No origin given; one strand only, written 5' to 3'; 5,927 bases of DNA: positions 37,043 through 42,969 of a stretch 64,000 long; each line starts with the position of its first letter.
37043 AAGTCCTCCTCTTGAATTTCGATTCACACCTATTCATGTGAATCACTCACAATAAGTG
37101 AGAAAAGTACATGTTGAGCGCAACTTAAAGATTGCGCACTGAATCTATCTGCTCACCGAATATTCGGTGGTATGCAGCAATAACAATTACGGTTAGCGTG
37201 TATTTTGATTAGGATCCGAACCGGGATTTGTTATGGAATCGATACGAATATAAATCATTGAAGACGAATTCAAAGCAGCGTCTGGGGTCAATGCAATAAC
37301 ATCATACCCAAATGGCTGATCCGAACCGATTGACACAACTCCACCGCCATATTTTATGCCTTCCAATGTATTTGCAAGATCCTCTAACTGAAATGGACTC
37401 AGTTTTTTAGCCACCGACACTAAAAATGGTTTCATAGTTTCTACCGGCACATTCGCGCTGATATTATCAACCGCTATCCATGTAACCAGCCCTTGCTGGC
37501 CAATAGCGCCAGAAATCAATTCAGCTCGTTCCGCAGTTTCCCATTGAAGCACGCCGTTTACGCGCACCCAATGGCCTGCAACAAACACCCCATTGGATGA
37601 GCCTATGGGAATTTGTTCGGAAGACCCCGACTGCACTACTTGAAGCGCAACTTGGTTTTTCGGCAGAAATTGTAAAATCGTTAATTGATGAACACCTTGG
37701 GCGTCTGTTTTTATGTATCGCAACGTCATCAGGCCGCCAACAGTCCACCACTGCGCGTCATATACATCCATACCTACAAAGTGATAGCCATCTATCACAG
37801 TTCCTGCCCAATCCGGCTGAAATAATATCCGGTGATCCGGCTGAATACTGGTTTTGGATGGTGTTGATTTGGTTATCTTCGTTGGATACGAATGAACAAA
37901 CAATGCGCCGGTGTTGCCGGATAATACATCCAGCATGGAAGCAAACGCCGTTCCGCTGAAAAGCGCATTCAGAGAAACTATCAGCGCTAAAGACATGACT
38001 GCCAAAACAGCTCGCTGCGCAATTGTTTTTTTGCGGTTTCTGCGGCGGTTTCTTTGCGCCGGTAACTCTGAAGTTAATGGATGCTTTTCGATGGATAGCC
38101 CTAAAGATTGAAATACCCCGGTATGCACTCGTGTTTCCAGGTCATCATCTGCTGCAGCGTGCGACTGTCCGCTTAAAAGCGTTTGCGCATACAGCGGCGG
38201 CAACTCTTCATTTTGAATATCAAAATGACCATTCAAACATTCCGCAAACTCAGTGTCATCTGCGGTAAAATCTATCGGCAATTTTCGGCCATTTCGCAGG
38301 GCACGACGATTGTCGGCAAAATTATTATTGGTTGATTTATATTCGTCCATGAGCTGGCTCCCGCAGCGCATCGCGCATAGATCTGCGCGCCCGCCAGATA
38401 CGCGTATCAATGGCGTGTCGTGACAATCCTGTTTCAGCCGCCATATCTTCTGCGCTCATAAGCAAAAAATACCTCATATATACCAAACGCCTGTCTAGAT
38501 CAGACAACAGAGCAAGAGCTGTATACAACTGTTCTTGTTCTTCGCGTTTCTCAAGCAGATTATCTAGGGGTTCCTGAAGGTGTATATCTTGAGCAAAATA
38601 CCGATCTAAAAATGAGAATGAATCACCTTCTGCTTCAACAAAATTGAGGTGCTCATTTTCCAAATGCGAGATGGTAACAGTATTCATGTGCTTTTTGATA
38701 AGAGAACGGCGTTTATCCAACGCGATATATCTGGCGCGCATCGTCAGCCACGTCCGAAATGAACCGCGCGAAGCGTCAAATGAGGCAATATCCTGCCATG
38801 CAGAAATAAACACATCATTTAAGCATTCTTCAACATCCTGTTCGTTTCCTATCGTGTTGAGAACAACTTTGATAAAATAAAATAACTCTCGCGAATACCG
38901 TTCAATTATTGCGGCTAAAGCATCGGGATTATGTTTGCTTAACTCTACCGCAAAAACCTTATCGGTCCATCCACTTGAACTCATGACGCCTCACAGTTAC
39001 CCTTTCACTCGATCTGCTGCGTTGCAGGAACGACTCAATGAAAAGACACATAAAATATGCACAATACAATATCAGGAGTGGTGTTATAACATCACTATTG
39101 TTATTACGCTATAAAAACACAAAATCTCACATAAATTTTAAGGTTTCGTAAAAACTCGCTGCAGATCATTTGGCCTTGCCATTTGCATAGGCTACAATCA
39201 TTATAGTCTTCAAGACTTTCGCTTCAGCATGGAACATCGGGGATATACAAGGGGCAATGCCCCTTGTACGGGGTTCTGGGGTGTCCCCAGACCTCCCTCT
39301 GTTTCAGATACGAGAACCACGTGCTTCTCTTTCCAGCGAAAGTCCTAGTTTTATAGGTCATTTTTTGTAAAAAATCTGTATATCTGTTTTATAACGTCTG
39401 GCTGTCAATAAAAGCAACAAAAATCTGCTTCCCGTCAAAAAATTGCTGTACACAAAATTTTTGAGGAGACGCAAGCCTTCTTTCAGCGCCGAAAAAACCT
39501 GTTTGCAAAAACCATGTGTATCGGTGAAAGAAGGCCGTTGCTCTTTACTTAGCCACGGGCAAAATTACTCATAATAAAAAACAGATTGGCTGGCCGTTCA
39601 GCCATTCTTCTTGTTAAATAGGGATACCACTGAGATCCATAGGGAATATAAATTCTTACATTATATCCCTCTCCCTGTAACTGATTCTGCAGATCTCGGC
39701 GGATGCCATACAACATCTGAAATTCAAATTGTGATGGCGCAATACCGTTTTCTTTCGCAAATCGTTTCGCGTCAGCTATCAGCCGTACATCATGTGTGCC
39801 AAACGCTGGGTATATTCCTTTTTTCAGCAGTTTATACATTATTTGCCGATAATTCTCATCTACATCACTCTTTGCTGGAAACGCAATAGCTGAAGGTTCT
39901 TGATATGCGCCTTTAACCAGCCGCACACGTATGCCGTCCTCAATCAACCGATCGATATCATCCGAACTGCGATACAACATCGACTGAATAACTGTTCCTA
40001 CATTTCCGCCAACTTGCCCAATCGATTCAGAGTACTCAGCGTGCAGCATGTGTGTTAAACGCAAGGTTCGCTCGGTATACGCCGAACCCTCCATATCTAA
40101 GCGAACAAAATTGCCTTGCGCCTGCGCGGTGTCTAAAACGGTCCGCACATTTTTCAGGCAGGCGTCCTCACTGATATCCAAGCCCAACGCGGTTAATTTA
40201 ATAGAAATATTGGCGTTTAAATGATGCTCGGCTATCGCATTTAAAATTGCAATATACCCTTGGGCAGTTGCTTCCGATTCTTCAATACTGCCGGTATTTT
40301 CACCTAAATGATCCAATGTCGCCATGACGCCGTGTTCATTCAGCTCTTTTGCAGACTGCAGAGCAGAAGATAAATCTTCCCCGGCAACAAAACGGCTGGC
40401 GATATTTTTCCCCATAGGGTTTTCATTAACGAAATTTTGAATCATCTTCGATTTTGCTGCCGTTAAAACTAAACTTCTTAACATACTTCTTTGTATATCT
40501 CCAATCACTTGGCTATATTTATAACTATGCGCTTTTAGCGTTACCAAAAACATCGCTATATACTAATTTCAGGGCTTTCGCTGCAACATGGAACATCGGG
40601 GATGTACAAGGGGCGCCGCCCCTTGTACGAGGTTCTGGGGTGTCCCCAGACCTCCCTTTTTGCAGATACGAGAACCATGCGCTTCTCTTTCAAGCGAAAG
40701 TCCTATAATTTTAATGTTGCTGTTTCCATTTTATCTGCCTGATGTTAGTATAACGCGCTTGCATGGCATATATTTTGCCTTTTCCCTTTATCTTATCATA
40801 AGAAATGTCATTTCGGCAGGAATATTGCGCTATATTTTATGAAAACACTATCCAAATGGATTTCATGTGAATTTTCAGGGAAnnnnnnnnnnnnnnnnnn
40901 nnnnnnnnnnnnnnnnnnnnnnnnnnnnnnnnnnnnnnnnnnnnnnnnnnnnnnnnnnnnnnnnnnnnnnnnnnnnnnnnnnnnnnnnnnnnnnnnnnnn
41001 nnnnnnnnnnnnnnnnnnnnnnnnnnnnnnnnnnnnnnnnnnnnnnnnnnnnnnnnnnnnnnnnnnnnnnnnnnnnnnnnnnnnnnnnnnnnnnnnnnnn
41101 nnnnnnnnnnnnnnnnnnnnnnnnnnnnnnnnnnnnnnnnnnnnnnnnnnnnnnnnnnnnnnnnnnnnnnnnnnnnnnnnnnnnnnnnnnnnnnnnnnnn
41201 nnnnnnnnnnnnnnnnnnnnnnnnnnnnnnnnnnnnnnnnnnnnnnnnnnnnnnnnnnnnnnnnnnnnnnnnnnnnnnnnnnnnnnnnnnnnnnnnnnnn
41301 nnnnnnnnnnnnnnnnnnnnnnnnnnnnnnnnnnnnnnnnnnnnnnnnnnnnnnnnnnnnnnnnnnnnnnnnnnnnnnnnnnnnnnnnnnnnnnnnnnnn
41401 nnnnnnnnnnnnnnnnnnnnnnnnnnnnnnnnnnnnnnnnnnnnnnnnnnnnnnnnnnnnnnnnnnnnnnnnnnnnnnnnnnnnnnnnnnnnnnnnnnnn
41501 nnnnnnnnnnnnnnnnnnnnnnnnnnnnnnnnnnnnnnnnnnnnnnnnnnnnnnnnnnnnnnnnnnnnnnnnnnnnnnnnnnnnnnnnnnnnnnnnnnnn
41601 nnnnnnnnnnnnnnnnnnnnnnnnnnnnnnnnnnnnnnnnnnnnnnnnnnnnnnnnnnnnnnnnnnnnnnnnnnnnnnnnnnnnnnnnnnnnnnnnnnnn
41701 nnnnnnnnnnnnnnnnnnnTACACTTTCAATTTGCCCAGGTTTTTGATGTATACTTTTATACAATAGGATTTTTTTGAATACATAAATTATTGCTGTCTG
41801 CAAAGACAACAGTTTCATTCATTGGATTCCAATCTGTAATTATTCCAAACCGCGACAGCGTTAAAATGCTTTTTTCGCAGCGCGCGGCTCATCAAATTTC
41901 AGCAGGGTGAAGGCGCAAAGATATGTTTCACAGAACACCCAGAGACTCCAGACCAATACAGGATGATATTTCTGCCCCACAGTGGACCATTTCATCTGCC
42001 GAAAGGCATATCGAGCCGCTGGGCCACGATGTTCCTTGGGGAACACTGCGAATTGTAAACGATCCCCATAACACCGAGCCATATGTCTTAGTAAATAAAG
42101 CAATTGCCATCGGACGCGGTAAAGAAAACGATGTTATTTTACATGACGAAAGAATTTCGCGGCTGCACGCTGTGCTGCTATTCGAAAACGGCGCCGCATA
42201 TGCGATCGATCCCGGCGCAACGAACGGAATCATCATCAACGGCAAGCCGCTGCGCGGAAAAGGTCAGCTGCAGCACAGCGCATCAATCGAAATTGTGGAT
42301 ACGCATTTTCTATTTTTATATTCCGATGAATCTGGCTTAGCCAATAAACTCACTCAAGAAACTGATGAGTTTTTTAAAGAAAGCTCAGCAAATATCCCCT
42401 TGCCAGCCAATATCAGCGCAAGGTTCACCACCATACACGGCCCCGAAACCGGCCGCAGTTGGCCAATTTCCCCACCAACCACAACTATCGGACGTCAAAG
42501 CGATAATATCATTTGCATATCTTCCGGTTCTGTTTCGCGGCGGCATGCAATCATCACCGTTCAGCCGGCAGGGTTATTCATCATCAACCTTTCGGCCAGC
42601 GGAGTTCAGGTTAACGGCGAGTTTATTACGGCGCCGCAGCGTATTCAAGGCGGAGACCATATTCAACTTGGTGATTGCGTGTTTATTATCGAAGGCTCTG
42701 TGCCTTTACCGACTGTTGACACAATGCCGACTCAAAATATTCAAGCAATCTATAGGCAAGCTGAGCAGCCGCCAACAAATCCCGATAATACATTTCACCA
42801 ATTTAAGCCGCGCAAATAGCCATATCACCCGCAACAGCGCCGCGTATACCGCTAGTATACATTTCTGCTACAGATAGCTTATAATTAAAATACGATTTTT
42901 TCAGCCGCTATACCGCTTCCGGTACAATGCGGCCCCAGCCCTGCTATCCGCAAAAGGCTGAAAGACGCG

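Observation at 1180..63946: Nine copies of a ~137-bp TIR-bounded, hairpin-rich element confined to intergenic DNA (family A)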

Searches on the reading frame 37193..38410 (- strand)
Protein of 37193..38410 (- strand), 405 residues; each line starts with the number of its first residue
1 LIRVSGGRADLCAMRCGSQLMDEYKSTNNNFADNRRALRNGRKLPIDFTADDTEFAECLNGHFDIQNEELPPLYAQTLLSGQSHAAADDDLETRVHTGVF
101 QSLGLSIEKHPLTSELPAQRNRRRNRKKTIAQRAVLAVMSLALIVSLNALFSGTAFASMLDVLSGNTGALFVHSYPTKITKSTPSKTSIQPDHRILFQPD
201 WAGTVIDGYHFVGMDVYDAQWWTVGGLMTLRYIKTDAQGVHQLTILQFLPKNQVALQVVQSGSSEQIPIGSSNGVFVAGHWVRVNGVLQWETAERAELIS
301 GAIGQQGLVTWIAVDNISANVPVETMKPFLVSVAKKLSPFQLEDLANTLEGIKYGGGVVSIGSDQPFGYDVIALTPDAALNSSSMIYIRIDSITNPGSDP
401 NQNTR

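Call 36: search_protein_families(library=pfam, proteins=[window:37193-38410:-])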
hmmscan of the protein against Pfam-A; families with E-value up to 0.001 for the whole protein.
window:37193-38410:- (405 aa): 0 families

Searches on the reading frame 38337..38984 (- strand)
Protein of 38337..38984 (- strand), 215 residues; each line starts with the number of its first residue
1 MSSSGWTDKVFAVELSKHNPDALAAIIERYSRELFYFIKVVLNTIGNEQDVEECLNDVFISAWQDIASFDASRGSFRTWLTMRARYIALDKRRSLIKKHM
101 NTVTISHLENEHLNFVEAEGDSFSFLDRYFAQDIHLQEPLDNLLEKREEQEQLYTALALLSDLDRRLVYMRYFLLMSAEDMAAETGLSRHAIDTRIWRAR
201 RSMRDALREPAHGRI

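Call 36: search_protein_families(library=pfam, proteins=[window:38337-38984:-])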
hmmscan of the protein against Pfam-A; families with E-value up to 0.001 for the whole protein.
window:38337-38984:- (215 aa): 3 families
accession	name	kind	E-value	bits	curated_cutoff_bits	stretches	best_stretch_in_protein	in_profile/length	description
PF04542.20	Sigma70_r2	-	1.2e-12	47.8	24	1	27-94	2-67/71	Sigma-70 region 2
PF08281.18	Sigma70_r4_2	-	1.3e-08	34.8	25.7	1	151-203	2-54/54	Sigma-70, region 4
PF04545.22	Sigma70_r4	-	0.00057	19.8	24.1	0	156-204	1-49/50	Sigma-70, region 4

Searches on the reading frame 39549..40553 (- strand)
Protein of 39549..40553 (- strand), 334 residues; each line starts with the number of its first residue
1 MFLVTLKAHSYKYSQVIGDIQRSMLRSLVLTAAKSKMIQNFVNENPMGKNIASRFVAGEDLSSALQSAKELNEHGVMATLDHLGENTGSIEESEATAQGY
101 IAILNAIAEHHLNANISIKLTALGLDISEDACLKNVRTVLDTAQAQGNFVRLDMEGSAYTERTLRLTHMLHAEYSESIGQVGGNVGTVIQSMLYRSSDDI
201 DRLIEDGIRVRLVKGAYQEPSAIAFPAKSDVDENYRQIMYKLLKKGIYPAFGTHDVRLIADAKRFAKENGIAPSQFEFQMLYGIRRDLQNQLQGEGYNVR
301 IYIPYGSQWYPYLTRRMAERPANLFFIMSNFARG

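Call 36: search_protein_families(library=pfam, proteins=[window:39549-40553:-])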
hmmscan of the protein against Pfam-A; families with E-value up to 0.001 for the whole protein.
window:39549-40553:- (334 aa): 1 family
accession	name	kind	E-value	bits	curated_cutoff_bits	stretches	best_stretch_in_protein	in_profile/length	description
PF01619.24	Pro_dh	-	4.3e-39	135.2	27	1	64-325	1-274/278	Proline dehydrogenase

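Call 37: find_homologous_proteins(query=window:39549-40553:-, max_evalue=1e-30)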
Query window:39549-40553:- (334 aa): 7997 proteins with E <= 1e-30 among 8000 candidates; the best 120 are listed.
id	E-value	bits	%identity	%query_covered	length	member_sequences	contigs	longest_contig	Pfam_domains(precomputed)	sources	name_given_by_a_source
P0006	1.8e-216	735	100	100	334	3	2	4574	PF01619.25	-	-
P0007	3.1e-132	459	66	93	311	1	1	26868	PF01619.25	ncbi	-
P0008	5.9e-132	458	67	93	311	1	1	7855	PF01619.25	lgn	-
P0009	1.8e-127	443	64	93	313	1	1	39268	PF01619.25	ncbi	-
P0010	2.5e-127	443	65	93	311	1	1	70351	PF01619.25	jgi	jgi:proline dehydrogenase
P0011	2.5e-127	443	64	93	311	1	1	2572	PF01619.25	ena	-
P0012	4.4e-127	442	64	93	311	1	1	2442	PF01619.25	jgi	jgi:proline dehydrogenase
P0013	8.2e-127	441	64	94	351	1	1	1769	PF01619.25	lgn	-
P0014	8.7e-127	441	64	93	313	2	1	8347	PF01619.25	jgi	jgi:proline dehydrogenase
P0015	1.2e-125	437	65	93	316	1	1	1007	PF01619.25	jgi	jgi:proline dehydrogenase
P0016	2.9e-125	436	63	93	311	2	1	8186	PF01619.25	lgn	-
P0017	3.0e-125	436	63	93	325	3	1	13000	PF01619.25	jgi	jgi:proline dehydrogenase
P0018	3.4e-125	436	65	93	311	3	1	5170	PF01619.25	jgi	-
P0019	5.7e-125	435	65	93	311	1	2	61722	PF01619.25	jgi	jgi:proline dehydrogenase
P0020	1.3e-123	430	62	93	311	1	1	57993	PF01619.25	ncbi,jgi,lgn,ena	jgi:proline dehydrogenase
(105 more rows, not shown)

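Call 39: find_encoding_contigs(protein=P0007, flank=10000, max_places=2)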
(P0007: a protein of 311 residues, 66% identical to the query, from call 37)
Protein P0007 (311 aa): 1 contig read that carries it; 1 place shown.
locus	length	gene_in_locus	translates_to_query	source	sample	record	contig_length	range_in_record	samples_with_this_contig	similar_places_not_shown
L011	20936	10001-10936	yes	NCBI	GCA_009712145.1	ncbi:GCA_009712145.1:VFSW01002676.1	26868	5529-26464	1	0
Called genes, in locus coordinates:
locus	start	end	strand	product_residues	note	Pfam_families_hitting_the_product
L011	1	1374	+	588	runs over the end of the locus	PF13231:PMT_2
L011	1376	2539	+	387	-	PF00150:Cellulase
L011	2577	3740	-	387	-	PF05977:MFS_3, PF07690:MFS_1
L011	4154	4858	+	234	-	PF12867:DinB_2 (weak)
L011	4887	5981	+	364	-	PF02746:MR_MLE_N, PF07476:MAAL_C (faint), PF13378:MR_MLE_C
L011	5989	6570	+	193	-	PF01966:HD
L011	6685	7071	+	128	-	-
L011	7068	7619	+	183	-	-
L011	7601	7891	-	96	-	PF03992:ABM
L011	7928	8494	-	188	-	-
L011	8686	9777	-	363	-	-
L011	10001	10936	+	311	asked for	PF01619:Pro_dh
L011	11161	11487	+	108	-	-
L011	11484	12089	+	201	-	-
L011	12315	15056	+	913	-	PF13513:HEAT_EZ (faint), PF03130:HEAT_PBS (faint), PF05729:NACHT, PF00514:Arm (faint), PF13646:HEAT_2 (weak), PF02985:HEAT (faint), PF13646:HEAT_2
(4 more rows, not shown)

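Call 40: find_encoding_contigs(protein=P0010, flank=10000, max_places=2)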
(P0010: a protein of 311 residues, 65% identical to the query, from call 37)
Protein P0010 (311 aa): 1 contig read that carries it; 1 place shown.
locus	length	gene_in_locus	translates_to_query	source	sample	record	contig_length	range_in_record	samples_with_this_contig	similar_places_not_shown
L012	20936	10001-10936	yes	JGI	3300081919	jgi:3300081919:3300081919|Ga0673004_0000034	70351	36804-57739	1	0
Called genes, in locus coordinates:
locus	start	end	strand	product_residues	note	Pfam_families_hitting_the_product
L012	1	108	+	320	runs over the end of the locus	PF00551:Formyl_trans_N, PF02911:Formyl_trans_C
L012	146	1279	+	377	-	PF21016:RlmN_N, PF04055:Radical_SAM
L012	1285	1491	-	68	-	-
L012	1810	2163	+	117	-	PF00507:Oxidored_q4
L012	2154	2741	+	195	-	PF01058:Oxidored_q6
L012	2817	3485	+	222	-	PF00329:Complex1_30kDa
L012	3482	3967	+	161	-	PF12867:DinB_2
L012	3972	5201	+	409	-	PF00346:Complex1_49kDa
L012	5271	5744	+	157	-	PF01257:2Fe-2S_thioredx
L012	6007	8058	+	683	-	PF06480:FtsH_ext, PF06068:TIP49 (weak), PF00004:AAA, PF07728:AAA_5, PF17862:AAA_lid_3, PF01434:Peptidase_M41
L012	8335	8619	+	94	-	PF13451:zf_Tbcl, PF23477:zf_Tbcl_2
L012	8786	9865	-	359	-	-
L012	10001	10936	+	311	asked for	PF01619:Pro_dh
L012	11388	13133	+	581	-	PF00989:PAS (faint), PF13188:PAS_8 (weak), PF02518:HATPase_c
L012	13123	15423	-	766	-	PF08448:PAS_4, PF01590:GAF, PF13185:GAF_2, PF13492:GAF_3, PF00512:HisKA, PF02518:HATPase_c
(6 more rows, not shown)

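Call 61: find_encoding_contigs(protein=window:39549-40553:-, flank=10000, max_places=6)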
Protein window:39549-40553:- (334 aa): 3 contigs read that carry it; 3 places shown.
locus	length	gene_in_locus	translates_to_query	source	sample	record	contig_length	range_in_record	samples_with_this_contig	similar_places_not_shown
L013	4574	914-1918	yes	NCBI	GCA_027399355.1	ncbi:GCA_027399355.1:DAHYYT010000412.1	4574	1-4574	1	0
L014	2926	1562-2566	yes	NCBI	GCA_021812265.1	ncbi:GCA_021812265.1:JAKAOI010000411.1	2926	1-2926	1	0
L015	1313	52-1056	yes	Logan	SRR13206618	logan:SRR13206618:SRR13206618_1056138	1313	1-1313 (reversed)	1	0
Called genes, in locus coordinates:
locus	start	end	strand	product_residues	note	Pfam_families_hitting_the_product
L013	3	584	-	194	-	?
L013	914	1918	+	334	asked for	PF01619:Pro_dh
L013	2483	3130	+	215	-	PF04542:Sigma70_r2, PF08281:Sigma70_r4_2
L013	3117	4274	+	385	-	-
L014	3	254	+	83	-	?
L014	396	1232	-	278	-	-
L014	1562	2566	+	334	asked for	PF01619:Pro_dh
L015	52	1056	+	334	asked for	PF01619:Pro_dh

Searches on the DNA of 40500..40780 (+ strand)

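Call 29: search_rna_families(source=window, start=40500, end=40780, threshold=evalue, max_evalue=10, show_alignments=2)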
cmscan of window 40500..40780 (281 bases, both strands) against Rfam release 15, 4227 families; matches with E-value up to 10: 1.
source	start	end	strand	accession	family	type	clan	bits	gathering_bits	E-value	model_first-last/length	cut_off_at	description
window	40629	40659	-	RF02596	cyano_het_sRNA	Gene; sRNA;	-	11.9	35.7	8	25-54/56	no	Cyanobacteria heterocyst sRNA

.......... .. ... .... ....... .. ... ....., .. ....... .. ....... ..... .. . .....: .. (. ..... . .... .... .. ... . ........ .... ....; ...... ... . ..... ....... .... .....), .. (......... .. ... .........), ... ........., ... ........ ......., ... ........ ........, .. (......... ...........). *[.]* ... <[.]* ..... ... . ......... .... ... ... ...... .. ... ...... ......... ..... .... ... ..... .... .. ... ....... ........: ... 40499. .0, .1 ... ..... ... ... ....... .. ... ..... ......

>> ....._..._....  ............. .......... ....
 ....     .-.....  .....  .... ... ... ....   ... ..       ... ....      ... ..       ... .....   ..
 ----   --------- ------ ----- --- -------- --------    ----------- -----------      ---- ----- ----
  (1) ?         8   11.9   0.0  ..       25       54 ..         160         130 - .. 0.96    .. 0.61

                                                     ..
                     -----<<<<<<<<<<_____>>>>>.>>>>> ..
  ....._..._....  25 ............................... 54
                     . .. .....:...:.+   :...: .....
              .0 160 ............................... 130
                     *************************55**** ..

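Call 30: search_dna_similar(query=window:40560-40715:+, collection=plasmids, mode=distant, max_evalue=0.01)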
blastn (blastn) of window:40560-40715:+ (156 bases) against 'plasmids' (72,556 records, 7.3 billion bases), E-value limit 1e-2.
No match.

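Call 31: search_dna_similar(query=window:40560-40715:+, collection=phages, mode=distant, max_evalue=0.01)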
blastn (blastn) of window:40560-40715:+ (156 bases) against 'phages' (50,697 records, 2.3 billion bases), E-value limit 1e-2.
No match.

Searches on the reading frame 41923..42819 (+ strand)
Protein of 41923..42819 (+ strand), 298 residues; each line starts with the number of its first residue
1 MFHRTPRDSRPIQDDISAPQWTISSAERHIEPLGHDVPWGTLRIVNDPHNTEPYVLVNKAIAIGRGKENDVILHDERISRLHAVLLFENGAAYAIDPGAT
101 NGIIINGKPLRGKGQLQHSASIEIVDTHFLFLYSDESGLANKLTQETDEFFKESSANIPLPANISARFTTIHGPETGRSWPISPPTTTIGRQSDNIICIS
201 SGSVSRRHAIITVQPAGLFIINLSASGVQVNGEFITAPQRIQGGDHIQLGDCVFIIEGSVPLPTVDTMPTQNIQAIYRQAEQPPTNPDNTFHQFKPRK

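Call 36: search_protein_families(library=pfam, proteins=[window:41923-42819:+])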
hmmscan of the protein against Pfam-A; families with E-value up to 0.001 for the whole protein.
window:41923-42819:+ (298 aa): 2 families
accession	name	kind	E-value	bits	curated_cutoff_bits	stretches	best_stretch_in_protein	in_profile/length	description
PF00498.31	FHA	-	3.4e-30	104.7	20.7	2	187-250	1-67/67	FHA domain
PF16697.10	Yop-YscD_cpl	-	1.4e-23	83.4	33.2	2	43-132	1-91/94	Inner membrane component of T3SS, cytoplasmic domain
